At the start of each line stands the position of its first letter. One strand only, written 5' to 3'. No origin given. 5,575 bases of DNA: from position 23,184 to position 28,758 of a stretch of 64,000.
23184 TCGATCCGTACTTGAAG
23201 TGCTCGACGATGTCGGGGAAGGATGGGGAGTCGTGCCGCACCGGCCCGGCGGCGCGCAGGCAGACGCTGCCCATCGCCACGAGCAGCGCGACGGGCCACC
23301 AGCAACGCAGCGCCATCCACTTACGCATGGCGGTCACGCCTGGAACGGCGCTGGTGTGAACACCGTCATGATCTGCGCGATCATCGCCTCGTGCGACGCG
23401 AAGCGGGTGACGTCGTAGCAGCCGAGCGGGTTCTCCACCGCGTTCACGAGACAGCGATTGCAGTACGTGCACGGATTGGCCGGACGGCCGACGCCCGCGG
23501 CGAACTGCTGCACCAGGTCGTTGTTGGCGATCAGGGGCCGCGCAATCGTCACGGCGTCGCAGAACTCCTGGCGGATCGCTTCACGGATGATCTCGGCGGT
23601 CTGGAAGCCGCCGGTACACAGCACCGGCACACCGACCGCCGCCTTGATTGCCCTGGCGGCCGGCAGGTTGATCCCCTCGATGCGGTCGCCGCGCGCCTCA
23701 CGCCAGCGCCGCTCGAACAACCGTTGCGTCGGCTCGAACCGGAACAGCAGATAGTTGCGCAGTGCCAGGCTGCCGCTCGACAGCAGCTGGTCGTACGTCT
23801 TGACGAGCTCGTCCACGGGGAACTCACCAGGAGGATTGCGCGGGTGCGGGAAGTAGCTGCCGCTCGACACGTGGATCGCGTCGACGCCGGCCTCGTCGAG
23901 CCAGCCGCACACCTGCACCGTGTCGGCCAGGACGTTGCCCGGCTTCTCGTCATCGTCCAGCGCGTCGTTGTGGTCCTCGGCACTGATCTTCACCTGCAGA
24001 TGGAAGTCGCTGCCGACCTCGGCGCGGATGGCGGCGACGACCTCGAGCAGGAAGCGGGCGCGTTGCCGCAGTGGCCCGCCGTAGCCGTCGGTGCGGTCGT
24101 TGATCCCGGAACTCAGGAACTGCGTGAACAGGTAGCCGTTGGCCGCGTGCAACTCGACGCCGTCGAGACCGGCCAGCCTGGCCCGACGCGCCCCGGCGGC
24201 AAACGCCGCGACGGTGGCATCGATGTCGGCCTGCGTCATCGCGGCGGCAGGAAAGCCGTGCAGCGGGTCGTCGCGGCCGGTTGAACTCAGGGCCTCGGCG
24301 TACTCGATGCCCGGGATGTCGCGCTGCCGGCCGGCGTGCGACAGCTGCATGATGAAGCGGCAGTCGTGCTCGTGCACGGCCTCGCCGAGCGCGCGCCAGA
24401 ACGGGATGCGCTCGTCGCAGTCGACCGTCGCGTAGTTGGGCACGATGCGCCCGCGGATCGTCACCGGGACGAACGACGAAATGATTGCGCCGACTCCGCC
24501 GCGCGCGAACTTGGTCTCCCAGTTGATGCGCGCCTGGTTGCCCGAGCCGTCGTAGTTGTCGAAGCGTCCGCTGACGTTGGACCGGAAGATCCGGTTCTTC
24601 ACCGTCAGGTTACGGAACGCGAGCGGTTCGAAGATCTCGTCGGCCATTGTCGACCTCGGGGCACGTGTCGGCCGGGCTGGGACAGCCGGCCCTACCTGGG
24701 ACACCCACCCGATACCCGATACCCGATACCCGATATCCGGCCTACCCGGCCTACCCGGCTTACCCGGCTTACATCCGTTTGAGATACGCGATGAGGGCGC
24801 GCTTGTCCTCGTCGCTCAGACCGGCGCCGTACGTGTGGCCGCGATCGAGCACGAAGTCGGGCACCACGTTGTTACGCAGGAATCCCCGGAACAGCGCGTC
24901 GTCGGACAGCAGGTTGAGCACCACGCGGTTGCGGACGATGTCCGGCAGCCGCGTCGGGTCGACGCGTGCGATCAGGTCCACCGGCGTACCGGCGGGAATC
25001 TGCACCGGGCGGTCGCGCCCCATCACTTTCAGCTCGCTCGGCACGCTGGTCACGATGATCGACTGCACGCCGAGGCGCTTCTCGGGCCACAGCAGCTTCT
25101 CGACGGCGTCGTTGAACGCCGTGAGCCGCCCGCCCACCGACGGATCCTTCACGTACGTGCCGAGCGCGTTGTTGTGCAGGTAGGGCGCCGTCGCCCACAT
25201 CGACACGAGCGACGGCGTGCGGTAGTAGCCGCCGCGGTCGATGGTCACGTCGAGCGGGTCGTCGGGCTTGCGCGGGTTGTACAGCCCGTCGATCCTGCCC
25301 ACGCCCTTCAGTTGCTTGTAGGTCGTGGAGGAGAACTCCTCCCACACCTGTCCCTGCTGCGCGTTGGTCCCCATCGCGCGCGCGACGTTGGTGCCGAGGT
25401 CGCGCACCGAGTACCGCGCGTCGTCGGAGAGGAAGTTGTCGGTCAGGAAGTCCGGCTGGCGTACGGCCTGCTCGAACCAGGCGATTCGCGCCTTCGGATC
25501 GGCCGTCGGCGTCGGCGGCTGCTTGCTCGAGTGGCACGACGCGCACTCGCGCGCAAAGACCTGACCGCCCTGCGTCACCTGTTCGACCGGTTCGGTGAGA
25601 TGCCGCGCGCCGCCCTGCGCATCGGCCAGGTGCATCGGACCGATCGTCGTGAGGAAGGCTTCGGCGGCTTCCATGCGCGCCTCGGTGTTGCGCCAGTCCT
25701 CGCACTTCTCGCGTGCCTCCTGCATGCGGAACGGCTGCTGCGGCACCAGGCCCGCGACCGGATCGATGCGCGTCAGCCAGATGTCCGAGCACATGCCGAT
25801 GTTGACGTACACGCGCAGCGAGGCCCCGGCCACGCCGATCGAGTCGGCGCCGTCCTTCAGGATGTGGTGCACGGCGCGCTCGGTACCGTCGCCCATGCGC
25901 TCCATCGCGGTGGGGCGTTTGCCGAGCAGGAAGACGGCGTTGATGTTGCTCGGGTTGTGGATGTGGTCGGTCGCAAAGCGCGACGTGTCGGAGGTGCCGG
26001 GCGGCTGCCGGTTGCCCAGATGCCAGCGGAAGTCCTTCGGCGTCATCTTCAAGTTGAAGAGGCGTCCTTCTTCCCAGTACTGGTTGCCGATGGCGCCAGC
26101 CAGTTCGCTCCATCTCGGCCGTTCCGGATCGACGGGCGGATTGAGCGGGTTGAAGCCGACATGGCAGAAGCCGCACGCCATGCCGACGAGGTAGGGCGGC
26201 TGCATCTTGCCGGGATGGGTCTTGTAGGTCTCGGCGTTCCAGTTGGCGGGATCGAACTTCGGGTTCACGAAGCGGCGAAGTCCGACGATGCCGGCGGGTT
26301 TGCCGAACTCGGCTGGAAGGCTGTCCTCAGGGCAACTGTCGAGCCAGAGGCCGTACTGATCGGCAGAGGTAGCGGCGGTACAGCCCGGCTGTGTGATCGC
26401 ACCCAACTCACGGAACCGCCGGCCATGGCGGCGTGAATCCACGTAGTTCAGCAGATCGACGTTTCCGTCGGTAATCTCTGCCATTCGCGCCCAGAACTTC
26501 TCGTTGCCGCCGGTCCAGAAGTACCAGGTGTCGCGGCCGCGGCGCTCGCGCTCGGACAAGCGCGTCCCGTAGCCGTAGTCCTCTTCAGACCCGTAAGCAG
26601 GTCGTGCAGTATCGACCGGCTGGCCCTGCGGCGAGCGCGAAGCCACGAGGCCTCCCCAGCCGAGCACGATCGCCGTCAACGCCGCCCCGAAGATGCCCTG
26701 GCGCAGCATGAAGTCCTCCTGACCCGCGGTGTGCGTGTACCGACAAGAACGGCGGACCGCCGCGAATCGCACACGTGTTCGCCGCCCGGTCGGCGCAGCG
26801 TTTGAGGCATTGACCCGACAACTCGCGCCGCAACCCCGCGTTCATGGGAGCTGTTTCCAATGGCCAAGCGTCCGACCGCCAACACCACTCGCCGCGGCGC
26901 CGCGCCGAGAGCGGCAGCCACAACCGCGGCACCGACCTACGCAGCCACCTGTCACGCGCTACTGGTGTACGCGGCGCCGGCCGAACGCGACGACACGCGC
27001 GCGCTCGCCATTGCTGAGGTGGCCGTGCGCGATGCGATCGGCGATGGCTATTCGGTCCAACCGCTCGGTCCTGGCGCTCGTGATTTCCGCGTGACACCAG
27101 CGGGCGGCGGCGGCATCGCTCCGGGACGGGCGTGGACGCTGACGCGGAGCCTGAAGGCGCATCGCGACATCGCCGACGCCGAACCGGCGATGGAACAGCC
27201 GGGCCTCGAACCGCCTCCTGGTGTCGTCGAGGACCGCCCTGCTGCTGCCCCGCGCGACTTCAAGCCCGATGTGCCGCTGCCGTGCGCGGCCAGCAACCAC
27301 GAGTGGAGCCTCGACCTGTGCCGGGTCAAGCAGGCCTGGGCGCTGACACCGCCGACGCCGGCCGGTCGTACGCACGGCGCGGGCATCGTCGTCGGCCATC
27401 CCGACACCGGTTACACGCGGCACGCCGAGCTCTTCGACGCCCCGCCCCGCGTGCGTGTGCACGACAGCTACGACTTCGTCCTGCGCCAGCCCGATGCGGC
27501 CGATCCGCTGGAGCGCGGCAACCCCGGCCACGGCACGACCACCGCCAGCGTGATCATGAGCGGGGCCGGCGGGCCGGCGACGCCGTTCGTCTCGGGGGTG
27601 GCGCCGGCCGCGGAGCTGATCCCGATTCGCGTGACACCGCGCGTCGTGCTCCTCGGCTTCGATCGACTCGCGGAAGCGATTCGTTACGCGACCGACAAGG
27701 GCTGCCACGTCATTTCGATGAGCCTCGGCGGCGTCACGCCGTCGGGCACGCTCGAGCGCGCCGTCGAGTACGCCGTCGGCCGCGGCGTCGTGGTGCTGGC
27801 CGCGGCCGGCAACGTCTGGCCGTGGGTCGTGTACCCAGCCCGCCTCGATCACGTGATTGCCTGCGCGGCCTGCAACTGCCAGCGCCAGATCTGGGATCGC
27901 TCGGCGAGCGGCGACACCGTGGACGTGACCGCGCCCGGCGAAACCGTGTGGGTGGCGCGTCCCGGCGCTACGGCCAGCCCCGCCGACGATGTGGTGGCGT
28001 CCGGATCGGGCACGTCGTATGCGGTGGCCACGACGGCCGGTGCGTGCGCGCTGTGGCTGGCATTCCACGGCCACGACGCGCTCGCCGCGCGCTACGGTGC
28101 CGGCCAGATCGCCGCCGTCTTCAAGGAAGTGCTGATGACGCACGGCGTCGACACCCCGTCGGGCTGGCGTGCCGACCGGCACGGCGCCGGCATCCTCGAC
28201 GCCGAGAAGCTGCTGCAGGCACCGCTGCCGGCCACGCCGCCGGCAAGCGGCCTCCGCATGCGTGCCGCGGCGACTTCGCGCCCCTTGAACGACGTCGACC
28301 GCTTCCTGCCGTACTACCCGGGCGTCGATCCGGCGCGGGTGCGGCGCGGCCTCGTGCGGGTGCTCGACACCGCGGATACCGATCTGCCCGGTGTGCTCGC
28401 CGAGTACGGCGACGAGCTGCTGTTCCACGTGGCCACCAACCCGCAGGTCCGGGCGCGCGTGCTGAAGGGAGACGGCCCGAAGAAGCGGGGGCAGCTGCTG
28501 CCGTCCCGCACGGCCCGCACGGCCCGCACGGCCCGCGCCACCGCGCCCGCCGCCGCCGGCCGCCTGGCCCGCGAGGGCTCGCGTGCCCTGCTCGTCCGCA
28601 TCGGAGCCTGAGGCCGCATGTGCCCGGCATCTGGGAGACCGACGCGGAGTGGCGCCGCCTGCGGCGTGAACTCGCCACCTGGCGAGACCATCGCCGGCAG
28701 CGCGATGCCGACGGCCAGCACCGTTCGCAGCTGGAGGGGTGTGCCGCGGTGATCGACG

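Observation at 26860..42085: Eight-gene multi-protease STAND operon: candidate undescribed proteolytic-cascade conflict/cell-death system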

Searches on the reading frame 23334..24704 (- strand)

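Call 40: search_protein_families(library=pfam, proteins=[window:23334-24704:-], max_evalue=0.001)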
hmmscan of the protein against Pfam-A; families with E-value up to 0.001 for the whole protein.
window:23334-24704:- (456 aa): 1 family
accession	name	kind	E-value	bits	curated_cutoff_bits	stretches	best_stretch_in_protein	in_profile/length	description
PF00724.26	Oxidored_FMN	-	3.6e-56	191.3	27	1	23-285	1-263/342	NADH:flavin oxidoreductase / NADH oxidase family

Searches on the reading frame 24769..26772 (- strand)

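Call 40: search_protein_families(library=pfam, proteins=[window:24769-26772:-], max_evalue=0.001)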
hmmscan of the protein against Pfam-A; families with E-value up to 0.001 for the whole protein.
window:24769-26772:- (667 aa): 2 families
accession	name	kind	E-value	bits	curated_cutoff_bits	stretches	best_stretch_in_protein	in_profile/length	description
PF13442.11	Cytochrome_CBB3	-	1.7e-05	25.5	27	0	398-420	2-24/68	Cytochrome C oxidase, cbb3-type, subunit III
PF21419.2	RoxA-like_Cyt-c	-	3.8e-05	23.6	26.7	1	517-535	2-20/39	RoxA-like, cytochrome c-like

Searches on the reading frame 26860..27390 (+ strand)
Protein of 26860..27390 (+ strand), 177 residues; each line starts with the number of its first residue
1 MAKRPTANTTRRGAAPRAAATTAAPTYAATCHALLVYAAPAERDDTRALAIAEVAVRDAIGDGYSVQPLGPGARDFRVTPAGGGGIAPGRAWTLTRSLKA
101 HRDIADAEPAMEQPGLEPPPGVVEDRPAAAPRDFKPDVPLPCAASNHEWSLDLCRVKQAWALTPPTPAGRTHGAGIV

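Call 46: search_protein_families(library=pfam, proteins=[window:26860-27390:+], max_evalue=10)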
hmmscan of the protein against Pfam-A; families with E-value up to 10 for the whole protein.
window:26860-27390:+ (177 aa): 0 families

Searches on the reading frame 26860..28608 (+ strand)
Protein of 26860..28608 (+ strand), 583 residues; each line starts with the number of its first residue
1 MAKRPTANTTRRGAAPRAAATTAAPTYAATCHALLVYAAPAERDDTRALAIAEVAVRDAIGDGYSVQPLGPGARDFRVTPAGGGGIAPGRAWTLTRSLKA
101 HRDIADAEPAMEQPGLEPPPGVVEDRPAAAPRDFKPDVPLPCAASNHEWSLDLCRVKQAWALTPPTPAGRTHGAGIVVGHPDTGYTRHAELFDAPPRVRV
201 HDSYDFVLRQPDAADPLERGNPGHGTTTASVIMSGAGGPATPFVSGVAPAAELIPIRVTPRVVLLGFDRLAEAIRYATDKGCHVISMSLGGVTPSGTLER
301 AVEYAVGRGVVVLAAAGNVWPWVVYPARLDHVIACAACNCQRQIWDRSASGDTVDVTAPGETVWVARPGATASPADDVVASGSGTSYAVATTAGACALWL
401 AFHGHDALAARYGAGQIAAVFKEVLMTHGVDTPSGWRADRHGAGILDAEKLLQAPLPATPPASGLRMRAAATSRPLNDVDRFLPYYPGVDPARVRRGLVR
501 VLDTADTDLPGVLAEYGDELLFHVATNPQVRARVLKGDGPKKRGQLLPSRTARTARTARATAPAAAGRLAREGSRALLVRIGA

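Call 7: search_protein_families(library=pfam, proteins=[window:26860-28608:+], max_evalue=0.01)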
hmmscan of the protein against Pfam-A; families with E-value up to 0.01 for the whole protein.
window:26860-28608:+ (583 aa): 1 family
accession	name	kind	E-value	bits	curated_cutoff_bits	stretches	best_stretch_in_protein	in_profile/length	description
PF00082.27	Peptidase_S8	-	1.4e-28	100.5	21.8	1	173-403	1-257/288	Subtilase family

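Call 8: search_protein_families(library=padloc, proteins=[window:26860-28608:+], max_evalue=0.01)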
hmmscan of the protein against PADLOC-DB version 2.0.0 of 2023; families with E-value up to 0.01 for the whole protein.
window:26860-28608:+ (583 aa): 0 families

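Call 9: search_protein_families(library=ncbifam, proteins=[window:26860-28608:+], max_evalue=0.01)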
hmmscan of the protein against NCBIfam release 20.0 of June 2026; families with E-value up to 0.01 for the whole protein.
window:26860-28608:+ (583 aa): 6 families
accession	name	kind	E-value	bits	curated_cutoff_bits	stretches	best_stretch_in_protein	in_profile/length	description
TIGR03921.1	T7SS_mycosin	equivalog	1.4e-39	136.3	278.75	1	171-476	10-316/353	type VII secretion-associated serine protease mycosin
NF049966.1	QH_SP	equivalog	4.1e-16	59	165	1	242-405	48-197/219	subtilisin-like serine protease QhpE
TIGR03895.1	protease_PatA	subfamily_domain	5.9e-11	41.8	421.05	1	224-402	1-179/606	PatA/PatG family cyanobactin maturation protease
NF033595.1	denti_PrtP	equivalog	1.1e-06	27.6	300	1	285-408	342-465/606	dentilisin complex serine proteinase subunit PrtP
NF040809.1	germ_prot_CspBA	exception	0.0035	15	1250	0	323-410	968-1055/1099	bifunctional germination protease/germinant receptor pseudoprotease CspBA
NF040553.1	SGO_0316_fam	subfamily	0.0043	14.7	1400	1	223-319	359-464/1486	SGO_0316/SGO_0317 family LPXTG-anchored serine peptidase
